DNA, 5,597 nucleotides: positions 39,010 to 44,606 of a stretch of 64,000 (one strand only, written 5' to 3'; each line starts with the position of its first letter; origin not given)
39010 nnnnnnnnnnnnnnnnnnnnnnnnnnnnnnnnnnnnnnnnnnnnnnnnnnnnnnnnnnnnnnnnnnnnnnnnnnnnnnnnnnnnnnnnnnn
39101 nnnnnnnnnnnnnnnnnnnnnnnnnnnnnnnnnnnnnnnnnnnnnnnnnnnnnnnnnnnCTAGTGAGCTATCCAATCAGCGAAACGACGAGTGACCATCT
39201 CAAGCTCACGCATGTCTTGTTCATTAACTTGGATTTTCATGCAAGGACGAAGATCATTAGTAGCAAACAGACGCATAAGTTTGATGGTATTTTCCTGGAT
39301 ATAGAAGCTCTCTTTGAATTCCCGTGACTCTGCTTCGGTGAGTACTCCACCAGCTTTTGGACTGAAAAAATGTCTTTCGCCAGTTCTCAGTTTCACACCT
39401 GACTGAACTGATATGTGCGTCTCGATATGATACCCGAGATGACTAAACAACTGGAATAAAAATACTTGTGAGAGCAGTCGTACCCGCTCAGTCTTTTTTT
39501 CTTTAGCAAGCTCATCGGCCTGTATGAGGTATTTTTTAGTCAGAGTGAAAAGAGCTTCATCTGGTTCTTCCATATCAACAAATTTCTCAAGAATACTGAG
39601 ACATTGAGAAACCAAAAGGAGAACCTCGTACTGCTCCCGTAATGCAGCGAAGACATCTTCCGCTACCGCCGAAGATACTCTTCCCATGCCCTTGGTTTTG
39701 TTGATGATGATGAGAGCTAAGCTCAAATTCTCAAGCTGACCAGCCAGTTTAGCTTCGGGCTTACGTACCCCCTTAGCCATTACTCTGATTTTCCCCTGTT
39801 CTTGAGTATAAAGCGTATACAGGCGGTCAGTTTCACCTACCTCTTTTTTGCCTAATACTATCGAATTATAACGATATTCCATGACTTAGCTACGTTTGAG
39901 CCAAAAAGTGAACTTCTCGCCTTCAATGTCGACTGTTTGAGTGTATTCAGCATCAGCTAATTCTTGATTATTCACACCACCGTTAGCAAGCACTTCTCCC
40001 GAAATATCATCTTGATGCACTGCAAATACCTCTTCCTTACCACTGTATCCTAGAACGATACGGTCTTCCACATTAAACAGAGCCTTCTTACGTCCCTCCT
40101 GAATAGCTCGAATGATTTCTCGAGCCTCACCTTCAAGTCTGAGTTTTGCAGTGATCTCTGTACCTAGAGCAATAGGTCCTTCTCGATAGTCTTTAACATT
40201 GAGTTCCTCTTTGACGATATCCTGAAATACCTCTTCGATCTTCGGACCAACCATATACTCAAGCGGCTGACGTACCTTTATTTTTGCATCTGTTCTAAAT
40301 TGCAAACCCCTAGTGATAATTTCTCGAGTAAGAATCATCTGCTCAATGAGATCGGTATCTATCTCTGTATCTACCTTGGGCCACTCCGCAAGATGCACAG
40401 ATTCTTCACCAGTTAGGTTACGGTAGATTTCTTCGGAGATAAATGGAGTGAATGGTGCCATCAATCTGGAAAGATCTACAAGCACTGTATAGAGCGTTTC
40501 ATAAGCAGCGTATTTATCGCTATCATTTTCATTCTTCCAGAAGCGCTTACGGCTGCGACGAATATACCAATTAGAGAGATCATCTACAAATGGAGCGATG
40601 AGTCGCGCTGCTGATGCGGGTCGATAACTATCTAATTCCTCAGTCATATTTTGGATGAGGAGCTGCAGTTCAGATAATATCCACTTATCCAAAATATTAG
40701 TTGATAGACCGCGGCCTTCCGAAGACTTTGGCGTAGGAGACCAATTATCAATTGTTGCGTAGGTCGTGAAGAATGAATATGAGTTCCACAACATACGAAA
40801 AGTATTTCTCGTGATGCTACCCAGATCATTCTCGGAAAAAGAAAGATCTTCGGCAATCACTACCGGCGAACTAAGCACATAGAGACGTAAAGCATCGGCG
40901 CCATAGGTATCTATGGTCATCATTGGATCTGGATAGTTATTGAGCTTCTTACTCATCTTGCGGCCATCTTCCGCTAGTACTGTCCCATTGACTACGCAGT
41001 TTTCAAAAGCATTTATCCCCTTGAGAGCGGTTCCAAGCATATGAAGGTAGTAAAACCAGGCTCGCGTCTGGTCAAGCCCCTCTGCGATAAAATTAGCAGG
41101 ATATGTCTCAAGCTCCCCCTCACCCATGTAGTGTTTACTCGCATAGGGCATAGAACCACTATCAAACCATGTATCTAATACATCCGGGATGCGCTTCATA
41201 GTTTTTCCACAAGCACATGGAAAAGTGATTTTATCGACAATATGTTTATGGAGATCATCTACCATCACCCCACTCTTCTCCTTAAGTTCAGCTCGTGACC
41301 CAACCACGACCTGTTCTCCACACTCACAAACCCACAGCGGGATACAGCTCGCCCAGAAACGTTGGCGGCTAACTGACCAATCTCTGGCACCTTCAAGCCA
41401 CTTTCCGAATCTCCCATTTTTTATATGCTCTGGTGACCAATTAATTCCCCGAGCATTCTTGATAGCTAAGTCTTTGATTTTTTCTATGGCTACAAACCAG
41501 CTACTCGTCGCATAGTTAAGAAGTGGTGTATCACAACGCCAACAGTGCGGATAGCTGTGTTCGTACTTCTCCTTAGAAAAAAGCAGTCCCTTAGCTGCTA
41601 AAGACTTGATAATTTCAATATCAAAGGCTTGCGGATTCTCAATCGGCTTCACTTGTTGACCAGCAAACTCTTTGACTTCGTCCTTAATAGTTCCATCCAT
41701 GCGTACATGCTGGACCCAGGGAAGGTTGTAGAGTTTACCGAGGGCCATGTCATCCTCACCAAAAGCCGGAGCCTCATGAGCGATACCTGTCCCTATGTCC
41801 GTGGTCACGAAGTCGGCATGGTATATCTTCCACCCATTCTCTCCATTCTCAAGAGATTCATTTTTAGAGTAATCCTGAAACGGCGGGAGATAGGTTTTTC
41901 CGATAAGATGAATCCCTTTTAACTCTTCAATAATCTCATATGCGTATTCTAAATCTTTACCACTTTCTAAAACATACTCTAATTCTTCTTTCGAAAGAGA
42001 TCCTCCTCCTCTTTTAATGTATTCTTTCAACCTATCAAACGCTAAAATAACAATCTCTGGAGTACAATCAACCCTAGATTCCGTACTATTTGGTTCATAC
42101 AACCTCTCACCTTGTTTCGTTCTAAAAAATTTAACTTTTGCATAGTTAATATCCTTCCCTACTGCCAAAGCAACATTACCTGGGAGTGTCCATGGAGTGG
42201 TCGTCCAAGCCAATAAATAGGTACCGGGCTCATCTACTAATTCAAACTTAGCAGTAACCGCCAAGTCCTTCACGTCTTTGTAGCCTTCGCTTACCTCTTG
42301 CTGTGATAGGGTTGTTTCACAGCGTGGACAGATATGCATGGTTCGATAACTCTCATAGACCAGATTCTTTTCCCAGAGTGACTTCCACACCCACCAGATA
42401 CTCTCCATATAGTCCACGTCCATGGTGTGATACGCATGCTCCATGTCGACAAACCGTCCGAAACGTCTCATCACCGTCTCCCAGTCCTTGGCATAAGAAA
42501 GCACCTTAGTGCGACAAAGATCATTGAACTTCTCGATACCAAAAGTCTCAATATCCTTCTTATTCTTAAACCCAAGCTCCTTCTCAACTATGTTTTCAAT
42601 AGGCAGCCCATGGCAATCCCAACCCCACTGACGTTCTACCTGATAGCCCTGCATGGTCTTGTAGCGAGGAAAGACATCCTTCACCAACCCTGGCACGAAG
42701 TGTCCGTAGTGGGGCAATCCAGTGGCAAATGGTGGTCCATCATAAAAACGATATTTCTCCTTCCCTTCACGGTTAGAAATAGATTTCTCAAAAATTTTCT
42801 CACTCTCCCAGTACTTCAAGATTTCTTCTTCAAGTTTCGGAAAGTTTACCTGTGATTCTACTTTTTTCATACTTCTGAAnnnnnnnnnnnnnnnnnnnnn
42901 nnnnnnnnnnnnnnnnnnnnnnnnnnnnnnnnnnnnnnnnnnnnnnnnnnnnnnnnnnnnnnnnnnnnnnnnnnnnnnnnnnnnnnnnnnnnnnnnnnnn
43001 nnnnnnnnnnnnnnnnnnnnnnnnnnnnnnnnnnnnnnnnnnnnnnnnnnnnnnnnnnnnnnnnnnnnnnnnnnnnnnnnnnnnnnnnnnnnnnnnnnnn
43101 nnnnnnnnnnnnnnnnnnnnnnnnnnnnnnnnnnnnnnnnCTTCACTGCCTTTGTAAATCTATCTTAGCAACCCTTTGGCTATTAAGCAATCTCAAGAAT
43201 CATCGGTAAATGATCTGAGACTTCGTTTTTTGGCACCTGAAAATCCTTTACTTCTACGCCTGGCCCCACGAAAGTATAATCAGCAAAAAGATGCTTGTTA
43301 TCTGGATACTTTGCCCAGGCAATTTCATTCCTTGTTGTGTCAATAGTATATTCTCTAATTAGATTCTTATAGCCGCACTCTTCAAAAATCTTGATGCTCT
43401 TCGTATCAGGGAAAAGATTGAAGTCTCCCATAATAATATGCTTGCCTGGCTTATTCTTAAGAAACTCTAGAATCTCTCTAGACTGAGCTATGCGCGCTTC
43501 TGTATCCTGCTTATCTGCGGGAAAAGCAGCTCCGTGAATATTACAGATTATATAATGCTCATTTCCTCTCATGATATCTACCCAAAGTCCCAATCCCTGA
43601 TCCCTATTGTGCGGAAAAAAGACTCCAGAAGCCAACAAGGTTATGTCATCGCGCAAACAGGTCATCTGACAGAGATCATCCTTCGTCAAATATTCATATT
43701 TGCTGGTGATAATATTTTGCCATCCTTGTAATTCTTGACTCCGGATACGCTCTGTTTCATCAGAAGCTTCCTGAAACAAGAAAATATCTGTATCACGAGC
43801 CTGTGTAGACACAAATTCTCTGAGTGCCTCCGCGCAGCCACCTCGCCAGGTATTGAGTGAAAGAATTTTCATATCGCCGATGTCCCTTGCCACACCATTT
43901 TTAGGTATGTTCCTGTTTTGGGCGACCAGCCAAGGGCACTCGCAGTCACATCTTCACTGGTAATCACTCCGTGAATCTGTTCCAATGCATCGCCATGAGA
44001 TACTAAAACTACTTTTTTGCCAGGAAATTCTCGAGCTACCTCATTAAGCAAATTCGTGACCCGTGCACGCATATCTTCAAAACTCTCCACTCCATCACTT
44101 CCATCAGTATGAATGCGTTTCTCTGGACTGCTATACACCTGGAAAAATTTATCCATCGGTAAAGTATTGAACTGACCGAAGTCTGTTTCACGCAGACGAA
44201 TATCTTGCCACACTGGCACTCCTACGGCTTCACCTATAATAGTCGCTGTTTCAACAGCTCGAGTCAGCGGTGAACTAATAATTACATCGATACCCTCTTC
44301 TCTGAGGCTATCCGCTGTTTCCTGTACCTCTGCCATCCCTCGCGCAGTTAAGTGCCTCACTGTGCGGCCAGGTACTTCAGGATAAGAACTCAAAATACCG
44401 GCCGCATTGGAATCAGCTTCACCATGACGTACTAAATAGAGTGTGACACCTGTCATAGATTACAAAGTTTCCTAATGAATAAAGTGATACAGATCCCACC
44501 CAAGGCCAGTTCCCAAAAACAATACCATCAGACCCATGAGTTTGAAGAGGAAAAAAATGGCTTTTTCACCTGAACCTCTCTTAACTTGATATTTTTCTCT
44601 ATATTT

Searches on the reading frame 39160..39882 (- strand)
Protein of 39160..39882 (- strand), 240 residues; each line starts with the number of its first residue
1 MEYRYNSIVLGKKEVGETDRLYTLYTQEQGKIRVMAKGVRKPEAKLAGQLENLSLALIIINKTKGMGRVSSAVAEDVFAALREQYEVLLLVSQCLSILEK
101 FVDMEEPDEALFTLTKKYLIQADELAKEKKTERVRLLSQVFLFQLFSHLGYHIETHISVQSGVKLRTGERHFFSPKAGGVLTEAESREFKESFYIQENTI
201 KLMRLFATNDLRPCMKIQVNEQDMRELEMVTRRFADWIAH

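Call 68: search_protein_families(library=pfam, proteins=[window:39160-39882:-], max_evalue=0.00001)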
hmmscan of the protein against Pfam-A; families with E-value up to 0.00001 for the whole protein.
window:39160-39882:- (240 aa): 2 families
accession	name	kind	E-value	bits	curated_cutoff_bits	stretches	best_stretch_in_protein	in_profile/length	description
PF11967.14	RecO_N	-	2e-16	60.2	27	1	1-73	1-75/80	Recombination protein O N terminal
PF02565.21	RecO_C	-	5.9e-15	55.8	22.1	1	82-237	1-147/157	Recombination protein O C terminal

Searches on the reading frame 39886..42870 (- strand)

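Call 68: search_protein_families(library=pfam, proteins=[window:39886-42870:-], max_evalue=0.00001)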
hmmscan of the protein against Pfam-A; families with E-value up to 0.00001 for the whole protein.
window:39886-42870:- (994 aa): 4 families
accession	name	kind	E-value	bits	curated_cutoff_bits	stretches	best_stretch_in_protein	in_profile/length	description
PF00133.28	tRNA-synt_1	-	1.5e-125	419.7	22.7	1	17-676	2-413/414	tRNA synthetases class I (I, L, M and V)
PF08264.19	Anticodon_1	-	7.5e-35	120.4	25.1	1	728-872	1-146/148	Anticodon-binding domain of tRNA ligase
PF19302.4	DUF5915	-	3.3e-16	59.9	27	1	885-992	87-193/195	Domain of unknown function (DUF5915)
PF09334.17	tRNA-synt_1g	-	8e-14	51.6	20.1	1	47-193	8-135/391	tRNA synthetases class I (M)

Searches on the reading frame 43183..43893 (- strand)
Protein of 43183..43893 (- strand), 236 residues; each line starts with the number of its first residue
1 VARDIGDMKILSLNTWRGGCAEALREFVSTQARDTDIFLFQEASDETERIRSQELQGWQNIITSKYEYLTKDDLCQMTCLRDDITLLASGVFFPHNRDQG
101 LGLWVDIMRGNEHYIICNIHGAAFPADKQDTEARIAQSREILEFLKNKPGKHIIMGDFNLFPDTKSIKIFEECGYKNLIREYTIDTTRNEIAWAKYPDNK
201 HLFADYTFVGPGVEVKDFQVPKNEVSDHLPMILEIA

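Call 68: search_protein_families(library=pfam, proteins=[window:43183-43893:-], max_evalue=0.00001)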
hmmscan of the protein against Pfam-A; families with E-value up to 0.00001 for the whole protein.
window:43183-43893:- (236 aa): 1 family
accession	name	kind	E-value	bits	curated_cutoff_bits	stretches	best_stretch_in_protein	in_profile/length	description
PF03372.29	Exo_endo_phos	-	1.7e-10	41.5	24.5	1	12-228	2-225/225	Endonuclease/Exonuclease/phosphatase family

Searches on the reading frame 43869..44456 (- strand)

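Call 68: search_protein_families(library=pfam, proteins=[window:43869-44456:-], max_evalue=0.00001)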
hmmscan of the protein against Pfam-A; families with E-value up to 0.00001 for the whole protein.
window:43869-44456:- (195 aa): 1 family
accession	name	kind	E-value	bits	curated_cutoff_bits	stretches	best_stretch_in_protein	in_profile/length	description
PF00300.27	His_Phos_1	-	4.2e-36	124.9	21.7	1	6-167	1-160/194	Histidine phosphatase superfamily (branch 1)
